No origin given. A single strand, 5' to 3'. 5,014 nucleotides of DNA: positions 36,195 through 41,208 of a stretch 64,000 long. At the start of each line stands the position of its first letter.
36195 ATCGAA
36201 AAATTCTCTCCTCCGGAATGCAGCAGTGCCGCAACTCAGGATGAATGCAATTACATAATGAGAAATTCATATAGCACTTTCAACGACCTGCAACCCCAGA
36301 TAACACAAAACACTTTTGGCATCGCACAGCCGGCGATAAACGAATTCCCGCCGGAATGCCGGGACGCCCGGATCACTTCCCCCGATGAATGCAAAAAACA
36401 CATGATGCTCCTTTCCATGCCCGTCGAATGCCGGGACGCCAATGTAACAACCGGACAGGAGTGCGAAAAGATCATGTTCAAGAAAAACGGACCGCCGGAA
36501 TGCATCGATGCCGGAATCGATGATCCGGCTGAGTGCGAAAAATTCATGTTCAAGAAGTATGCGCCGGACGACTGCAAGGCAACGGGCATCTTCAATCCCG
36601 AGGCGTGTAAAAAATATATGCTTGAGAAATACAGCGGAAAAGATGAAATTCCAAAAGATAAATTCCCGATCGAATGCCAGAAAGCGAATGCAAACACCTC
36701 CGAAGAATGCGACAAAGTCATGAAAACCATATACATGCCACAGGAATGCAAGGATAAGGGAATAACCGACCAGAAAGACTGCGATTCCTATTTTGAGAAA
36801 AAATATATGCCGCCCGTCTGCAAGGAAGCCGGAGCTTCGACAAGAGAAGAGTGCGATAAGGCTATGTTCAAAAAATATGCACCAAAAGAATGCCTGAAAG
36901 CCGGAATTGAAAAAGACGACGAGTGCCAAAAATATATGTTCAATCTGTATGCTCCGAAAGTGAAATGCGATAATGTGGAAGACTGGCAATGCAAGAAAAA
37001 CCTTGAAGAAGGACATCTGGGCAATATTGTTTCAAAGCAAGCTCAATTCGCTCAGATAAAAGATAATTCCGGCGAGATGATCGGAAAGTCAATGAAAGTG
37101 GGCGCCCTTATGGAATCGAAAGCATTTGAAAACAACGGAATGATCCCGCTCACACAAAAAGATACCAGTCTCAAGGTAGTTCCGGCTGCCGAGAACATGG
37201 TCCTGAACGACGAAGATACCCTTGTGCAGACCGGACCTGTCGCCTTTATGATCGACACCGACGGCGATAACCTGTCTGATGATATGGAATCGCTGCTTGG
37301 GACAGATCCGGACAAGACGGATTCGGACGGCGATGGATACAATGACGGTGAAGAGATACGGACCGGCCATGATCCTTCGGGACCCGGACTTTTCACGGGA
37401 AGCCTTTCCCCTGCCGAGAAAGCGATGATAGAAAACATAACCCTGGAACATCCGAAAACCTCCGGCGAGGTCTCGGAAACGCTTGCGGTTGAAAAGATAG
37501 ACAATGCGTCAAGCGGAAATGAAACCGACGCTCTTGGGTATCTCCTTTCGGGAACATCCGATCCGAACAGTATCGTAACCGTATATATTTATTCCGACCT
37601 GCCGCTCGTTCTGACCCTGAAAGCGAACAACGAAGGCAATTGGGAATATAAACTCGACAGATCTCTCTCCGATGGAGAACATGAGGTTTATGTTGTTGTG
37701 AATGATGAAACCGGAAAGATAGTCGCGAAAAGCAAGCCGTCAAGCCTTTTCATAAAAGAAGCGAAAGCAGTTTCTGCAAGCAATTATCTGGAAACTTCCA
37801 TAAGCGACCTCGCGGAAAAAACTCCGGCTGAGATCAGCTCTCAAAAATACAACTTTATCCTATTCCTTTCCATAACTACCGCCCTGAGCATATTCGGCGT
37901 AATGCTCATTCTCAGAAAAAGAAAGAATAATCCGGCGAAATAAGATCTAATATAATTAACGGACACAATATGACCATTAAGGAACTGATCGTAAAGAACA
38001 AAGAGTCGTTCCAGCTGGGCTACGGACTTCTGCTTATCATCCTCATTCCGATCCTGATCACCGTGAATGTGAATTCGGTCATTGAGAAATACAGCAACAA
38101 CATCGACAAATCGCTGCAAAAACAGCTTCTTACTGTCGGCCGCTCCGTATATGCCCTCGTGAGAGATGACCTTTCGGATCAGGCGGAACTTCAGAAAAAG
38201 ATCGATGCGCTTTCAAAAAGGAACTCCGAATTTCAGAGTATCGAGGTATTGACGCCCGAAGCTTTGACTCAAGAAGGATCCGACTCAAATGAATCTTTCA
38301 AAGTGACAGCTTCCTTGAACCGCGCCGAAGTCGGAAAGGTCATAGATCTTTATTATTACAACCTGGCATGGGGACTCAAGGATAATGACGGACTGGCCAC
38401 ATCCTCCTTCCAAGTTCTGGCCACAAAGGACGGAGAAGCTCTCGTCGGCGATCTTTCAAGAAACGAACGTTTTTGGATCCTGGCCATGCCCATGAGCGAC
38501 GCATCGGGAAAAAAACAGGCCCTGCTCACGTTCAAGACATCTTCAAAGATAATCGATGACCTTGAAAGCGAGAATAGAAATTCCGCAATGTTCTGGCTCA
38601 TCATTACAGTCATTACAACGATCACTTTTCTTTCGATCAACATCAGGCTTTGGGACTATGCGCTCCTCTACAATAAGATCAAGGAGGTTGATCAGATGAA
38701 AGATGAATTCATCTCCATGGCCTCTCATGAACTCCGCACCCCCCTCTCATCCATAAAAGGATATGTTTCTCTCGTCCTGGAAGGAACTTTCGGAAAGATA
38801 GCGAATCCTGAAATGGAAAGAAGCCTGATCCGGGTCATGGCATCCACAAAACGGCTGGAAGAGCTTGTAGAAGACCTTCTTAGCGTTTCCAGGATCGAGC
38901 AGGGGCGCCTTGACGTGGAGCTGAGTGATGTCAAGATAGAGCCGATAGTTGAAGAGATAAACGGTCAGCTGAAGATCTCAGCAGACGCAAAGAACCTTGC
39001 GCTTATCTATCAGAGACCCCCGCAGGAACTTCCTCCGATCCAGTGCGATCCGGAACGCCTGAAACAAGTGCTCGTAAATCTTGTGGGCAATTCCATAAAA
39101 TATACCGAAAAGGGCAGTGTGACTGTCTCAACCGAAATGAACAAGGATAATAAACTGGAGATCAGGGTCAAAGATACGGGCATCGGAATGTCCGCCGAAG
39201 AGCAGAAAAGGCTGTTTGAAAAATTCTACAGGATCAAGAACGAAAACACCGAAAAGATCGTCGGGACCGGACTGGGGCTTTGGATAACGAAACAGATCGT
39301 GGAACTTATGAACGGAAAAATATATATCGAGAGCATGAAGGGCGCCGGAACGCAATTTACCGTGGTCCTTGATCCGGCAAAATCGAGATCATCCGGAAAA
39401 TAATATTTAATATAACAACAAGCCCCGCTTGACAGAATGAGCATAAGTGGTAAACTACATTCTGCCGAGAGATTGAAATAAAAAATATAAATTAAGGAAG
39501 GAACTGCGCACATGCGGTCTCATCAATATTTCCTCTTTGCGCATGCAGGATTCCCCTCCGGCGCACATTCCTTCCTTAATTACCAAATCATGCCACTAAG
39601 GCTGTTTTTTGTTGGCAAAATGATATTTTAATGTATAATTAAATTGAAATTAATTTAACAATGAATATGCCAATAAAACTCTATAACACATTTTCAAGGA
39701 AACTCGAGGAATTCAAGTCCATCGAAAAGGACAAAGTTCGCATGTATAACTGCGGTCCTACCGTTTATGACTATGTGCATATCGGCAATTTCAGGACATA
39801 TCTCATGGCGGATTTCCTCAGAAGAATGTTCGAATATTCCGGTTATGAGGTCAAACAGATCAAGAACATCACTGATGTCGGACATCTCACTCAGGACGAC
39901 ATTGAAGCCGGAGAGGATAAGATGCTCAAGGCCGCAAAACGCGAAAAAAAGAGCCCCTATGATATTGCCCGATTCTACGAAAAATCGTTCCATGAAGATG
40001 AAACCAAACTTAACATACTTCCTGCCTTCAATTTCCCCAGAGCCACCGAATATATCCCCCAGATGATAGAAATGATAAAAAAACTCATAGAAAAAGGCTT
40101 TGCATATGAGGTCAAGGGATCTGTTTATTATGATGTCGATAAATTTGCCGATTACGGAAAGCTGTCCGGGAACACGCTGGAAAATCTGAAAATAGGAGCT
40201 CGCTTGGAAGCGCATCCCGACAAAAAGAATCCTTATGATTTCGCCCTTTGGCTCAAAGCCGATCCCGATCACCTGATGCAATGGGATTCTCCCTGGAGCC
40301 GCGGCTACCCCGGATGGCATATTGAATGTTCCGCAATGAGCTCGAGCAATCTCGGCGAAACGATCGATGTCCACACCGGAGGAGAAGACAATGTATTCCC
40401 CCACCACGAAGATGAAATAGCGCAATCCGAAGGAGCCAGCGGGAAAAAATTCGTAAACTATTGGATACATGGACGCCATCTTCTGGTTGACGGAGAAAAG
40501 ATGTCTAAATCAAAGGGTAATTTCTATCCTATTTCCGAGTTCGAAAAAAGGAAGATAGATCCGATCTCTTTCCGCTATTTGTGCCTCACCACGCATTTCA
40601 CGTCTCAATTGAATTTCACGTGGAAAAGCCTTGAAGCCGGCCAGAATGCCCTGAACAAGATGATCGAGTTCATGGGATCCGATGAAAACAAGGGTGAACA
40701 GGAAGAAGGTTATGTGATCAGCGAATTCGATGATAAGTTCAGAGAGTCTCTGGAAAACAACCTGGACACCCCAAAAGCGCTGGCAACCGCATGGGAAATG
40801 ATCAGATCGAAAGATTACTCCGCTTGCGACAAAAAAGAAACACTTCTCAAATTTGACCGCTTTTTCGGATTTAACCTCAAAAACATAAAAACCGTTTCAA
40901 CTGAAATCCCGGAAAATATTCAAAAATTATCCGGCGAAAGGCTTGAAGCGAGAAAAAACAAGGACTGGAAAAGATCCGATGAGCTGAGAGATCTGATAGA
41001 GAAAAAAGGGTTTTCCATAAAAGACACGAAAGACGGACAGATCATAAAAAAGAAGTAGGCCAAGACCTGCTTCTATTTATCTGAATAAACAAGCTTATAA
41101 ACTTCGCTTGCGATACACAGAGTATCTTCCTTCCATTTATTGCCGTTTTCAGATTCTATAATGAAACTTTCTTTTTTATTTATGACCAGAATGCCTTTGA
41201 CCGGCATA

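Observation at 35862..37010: About 15 tandem 24-residue two-cysteine repeats inside a 1.83-kaa surface protein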

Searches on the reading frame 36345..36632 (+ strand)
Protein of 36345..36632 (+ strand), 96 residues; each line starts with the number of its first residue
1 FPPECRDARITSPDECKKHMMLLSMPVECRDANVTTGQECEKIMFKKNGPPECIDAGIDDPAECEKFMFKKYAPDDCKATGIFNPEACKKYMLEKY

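Call 20: search_solved_structures(query=A1, max_evalue=10, show_alignments=2)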
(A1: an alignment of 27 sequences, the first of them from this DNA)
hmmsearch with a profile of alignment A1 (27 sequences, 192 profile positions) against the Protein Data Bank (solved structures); distinct sequences matched with E-value up to 10: 0.

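Call 25: find_homologous_proteins(query=A1, max_evalue=0.001)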
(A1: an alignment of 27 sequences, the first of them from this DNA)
Query A1 (27 sequences) (96 aa, profile of the alignment): 2 proteins with E <= 0.001 among 2140 candidates.
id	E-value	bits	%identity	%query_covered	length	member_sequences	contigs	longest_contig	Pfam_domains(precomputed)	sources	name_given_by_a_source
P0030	1.6e-22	98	42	85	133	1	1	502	-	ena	-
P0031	2.0e-11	62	47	63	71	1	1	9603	-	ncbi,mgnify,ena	ncbi:MAG: hypothetical protein AABY03_01585 [Nanoarchaeota archaeon]|mgnify:FL=1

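Call 26: search_protein_representatives(alignment_id=A1)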
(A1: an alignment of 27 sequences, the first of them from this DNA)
Query: 27 sequences, 192 profile positions. Proteins with E-value up to 0.001 (for the whole library): 415; up to 1e-10: 276; up to 1e-30: 102. The best 150 are listed.
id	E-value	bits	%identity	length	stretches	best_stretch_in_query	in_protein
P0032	1.7e-172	585.5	-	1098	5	47-174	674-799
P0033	2.6e-169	575.1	-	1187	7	46-177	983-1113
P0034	9.0e-161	547.2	-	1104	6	47-168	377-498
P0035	3.5e-141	483.3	-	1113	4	43-181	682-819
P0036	1.3e-137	471.7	-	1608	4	42-175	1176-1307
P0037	1.5e-130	448.7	-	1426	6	46-177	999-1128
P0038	1.6e-127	438.8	-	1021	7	46-171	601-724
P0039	2.3e-126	435.0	-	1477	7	41-177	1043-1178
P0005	3.3e-116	401.9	-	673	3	1-169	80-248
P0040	4.5e-116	401.4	-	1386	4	46-175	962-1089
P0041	5.0e-113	391.5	-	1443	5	43-178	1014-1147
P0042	1.1e-112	390.4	-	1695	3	43-183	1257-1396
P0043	5.4e-112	388.1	-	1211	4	46-185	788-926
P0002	1.7e-110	383.2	-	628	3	46-177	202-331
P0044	7.4e-108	374.6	-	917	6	46-175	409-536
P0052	5.6e-102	355.4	-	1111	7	45-175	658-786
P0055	1.6e-99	347.4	-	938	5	46-179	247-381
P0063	1.5e-90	318.2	-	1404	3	45-173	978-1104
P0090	1.4e-53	197.5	-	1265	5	45-174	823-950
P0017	4.2e-22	94.9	-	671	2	84-137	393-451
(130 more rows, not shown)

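Call 36: find_encoding_contigs(protein=P0035, flank=3000, max_places=4)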
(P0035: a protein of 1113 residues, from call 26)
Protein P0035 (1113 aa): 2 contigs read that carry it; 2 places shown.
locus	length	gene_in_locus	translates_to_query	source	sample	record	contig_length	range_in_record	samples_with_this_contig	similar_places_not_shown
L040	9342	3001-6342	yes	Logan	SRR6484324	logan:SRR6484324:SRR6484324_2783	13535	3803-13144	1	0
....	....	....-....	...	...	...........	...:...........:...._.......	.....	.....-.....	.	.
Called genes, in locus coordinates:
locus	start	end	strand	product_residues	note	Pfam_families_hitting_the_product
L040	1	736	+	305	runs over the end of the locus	PF01544:CorA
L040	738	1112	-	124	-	-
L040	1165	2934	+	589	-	PF00041:fn3 (faint)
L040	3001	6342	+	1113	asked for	PF19077:Big_13 (weak)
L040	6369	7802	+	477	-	PF00512:HisKA, PF02518:HATPase_c, PF13589:HATPase_c_3 (faint)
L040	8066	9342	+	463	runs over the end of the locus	PF00133:tRNA-synt_1 (faint), PF00750:tRNA-synt_1d (faint), PF01406:tRNA-synt_1e, PF01921:tRNA-synt_1f (faint), PF09334:tRNA-synt_1g (faint), PF23493:CysS_C (weak)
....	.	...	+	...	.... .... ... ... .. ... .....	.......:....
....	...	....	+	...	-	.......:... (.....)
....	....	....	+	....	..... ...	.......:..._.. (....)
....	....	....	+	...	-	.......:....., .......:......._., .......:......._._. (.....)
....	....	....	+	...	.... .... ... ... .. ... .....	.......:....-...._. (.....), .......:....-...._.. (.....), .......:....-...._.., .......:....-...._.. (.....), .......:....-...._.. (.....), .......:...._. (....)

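Call 49: predict_structure(alignment_id=A1)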
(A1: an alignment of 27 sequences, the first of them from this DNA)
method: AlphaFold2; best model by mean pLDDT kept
length: 96 residues; sequences in the alignment: 27
mean_pLDDT: 85.7   pTM: 0.54
mean pLDDT of the five models: 85.7, 84.8, 82.6, 82.4, 80.1
residues with pLDDT >= 90: 4; 70-90: 92; 50-70: 0; < 50: 0
segments of 3 or more residues with pLDDT < 50: none
pLDDT, mean of each block of 10 residues (from residue 1): 87 86 83 82 86 87 87 87 87 88
secondary structure, 60 per line:
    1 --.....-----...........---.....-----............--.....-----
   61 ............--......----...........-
elements in order: H3-7 H13-23 H27-31 H37-48 H51-55 H61-72 H75-80 H85-95

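Call 52: fold_search(model_id=the predicted structure, library=pdb)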
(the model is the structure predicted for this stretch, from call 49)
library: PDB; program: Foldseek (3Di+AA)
matches with E <= 10: 2; with E <= 0.001: 0
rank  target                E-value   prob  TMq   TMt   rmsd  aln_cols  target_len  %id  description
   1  1p47_B                5.2e+00  0.06  0.23  0.26   8.2        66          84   17  Crystal Structure of tandem Zif268 molecules complexed to DNA (released 2003-06-24)
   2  3nrk                  7.1e+00  0.02  0.17  0.08  16.4        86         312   14  The crystal structure of the leptospiral hypothetical protein LIC12922 (released 2010-11-24)

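Call 58: find_encoding_contigs(protein=P0034, flank=5000, max_places=1)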
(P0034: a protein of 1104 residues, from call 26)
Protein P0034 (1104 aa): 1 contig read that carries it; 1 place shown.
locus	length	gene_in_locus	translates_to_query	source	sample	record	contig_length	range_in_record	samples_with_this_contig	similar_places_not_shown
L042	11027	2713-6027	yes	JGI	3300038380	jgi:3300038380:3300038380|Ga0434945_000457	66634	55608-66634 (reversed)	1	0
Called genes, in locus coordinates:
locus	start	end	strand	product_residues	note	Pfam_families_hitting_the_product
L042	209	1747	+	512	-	PF01066:CDP-OH_P_transf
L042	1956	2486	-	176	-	PF21349:RUBY_RBDX (weak), PF02915:Rubrerythrin, PF13668:Ferritin_2 (faint)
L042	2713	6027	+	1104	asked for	PF18884:TSP3_bac (faint), PF19077:Big_13 (weak)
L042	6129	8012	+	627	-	PF12229:PG_binding_4, PF04294:VanW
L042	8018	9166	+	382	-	PF00814:TsaD, PF22521:HypF_C_2 (weak)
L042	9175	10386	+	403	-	-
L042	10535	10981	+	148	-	PF02367:TsaE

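Call 59: find_encoding_contigs(protein=P0055, flank=5000, max_places=1)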
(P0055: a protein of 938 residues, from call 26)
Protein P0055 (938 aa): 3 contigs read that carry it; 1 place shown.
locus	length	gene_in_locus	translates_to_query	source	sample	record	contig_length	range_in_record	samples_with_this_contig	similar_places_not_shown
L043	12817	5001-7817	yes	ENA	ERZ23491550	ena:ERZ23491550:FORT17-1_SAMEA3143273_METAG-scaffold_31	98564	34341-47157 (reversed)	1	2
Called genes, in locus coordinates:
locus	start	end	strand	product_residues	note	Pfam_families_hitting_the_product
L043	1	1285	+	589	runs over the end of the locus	-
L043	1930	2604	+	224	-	-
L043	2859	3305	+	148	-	-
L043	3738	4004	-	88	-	-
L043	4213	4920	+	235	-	PF02557:VanY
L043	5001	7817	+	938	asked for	-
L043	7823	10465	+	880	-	PF00690:Cation_ATPase_N, PF00122:E1-E2_ATPase, PF00702:Hydrolase, PF13246:Cation_ATPase, PF08282:Hydrolase_3 (faint), PF00689:Cation_ATPase_C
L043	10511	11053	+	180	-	-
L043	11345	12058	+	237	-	PF13462:Thioredoxin_4, PF01323:DSBA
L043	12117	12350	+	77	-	PF00462:Glutaredoxin, PF05768:Glrx-like (weak), PF13417:GST_N_3, PF13409:GST_N_2 (weak)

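Call 67: search_protein_families(library=pfam, proteins=[P0034, P0052, P0090], max_evalue=0.01)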
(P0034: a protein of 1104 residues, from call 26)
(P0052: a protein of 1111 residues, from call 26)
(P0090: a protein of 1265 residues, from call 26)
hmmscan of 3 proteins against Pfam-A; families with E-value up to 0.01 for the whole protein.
P0034 (1104 aa): 3 families
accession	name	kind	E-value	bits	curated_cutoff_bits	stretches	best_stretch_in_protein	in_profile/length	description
PF18884.5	TSP3_bac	-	1e-07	32.1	25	1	892-905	1-14/22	Bacterial TSP3 repeat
PF19077.6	Big_13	-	4.9e-07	30.6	27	1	960-1026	27-94/102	Bacterial Ig-like domain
PF17936.7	Big_6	-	0.0036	18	27.6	1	957-1020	10-71/83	Bacterial Ig domain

P0052 (1111 aa): 3 families
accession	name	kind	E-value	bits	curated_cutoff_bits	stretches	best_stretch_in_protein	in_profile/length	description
PF19077.6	Big_13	-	3.8e-11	43.8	27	1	945-1029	10-95/102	Bacterial Ig-like domain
PF17936.7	Big_6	-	6.6e-06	26.7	27.6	1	960-1024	11-73/83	Bacterial Ig domain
PF18884.5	TSP3_bac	-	9.6e-06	25.8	25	1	865-883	1-19/22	Bacterial TSP3 repeat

P0090 (1265 aa): 1 family
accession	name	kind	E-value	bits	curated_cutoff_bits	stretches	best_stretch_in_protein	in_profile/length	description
PF19077.6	Big_13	-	2.9e-08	34.5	27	1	1104-1186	23-99/102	Bacterial Ig-like domain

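Call 70: fold_search(model_id=the predicted structure, library=viral)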
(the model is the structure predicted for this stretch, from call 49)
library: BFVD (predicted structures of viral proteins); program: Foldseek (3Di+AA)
matches with E <= 10: 9; with E <= 0.001: 0
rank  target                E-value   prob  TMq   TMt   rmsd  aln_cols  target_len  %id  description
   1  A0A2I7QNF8            6.3e+00  0.02  0.17  0.07  13.1        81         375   20  (no name in the UniProt tables at hand)
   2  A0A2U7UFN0            6.6e+00  0.04  0.15  0.06   9.3        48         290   19  F-box domain-containing protein [Pandoravirus macleodensis]
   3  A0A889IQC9            7.5e+00  0.02  0.18  0.19  10.5        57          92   21  (no name in the UniProt tables at hand)
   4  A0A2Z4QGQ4            7.5e+00  0.02  0.25  0.09   8.4        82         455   18  Tape measure protein [Ruegeria phage vB_RpoP-V13]
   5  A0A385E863            8.5e+00  0.03  0.21  0.21  17.0        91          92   10  Uncharacterized protein [Bacillus phage Hobo]
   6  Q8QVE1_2              8.5e+00  0.02  0.23  0.03  17.6       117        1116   13  (no name in the UniProt tables at hand)
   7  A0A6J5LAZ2            9.6e+00  0.03  0.24  0.29   8.3        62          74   14  Uncharacterized protein [uncultured Caudovirales phage]
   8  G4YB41                9.6e+00  0.02  0.21  0.08  12.1       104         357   14  (no name in the UniProt tables at hand)
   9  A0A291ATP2            9.6e+00  0.01  0.16  0.06  14.6        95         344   12  F-box domain containing protein [Pandoravirus salinus]

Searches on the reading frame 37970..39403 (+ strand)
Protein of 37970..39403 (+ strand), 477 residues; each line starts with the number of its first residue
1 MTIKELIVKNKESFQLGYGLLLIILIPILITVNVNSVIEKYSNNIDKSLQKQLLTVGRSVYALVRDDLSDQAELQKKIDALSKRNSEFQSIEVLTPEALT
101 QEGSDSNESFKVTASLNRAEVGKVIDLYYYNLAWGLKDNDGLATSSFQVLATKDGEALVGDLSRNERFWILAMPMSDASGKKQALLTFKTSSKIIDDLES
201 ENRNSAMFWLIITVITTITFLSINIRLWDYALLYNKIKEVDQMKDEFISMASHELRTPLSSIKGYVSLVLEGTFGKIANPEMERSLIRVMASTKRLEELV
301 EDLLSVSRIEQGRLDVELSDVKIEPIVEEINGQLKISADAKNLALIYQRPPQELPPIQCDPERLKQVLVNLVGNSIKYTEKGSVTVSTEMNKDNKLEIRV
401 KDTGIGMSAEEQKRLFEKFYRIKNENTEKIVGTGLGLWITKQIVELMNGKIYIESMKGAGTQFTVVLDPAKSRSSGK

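Call 12: search_protein_families(library=pfam, proteins=[window:37970-39403:+], max_evalue=0.001)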
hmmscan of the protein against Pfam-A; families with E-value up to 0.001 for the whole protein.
window:37970-39403:+ (477 aa): 3 families
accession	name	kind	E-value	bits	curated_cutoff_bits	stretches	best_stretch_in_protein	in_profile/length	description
PF02518.31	HATPase_c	-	1.8e-30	106.1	26.4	1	360-469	2-109/111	Histidine kinase-, DNA gyrase B-, and HSP90-like ATPase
PF00512.31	HisKA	-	3.2e-17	62.8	26.9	1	243-312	1-66/66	His Kinase A (phospho-acceptor) domain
PF13589.12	HATPase_c_3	-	1.6e-05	25.3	25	1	364-432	3-71/137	Histidine kinase-, DNA gyrase B-, and HSP90-like ATPase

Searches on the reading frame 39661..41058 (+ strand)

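Call 12: search_protein_families(library=pfam, proteins=[window:39661-41058:+], max_evalue=0.001)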
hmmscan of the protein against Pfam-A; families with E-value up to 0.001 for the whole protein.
window:39661-41058:+ (465 aa): 6 families
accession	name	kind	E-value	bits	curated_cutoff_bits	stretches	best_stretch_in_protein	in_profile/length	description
PF01406.26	tRNA-synt_1e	-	1.3e-103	346.9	27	1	18-326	2-298/301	tRNA synthetases class I (C) catalytic domain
PF09334.17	tRNA-synt_1g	-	2.5e-11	43.4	20.1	2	259-329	306-376/391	tRNA synthetases class I (M)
PF01921.24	tRNA-synt_1f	-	4.3e-07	29.6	27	0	15-77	11-74/360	tRNA synthetases class I (K)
PF23493.1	CysS_C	-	1.8e-06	28.3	23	1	415-460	3-48/51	Cysteinyl-tRNA ligase anticodon binding domain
PF00133.28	tRNA-synt_1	-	5.1e-06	25.9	22.7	0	10-160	11-168/414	tRNA synthetases class I (I, L, M and V)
PF00750.26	tRNA-synt_1d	-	2e-05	24.1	23.3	1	17-75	13-71/349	tRNA synthetases class I (R), catalytic domain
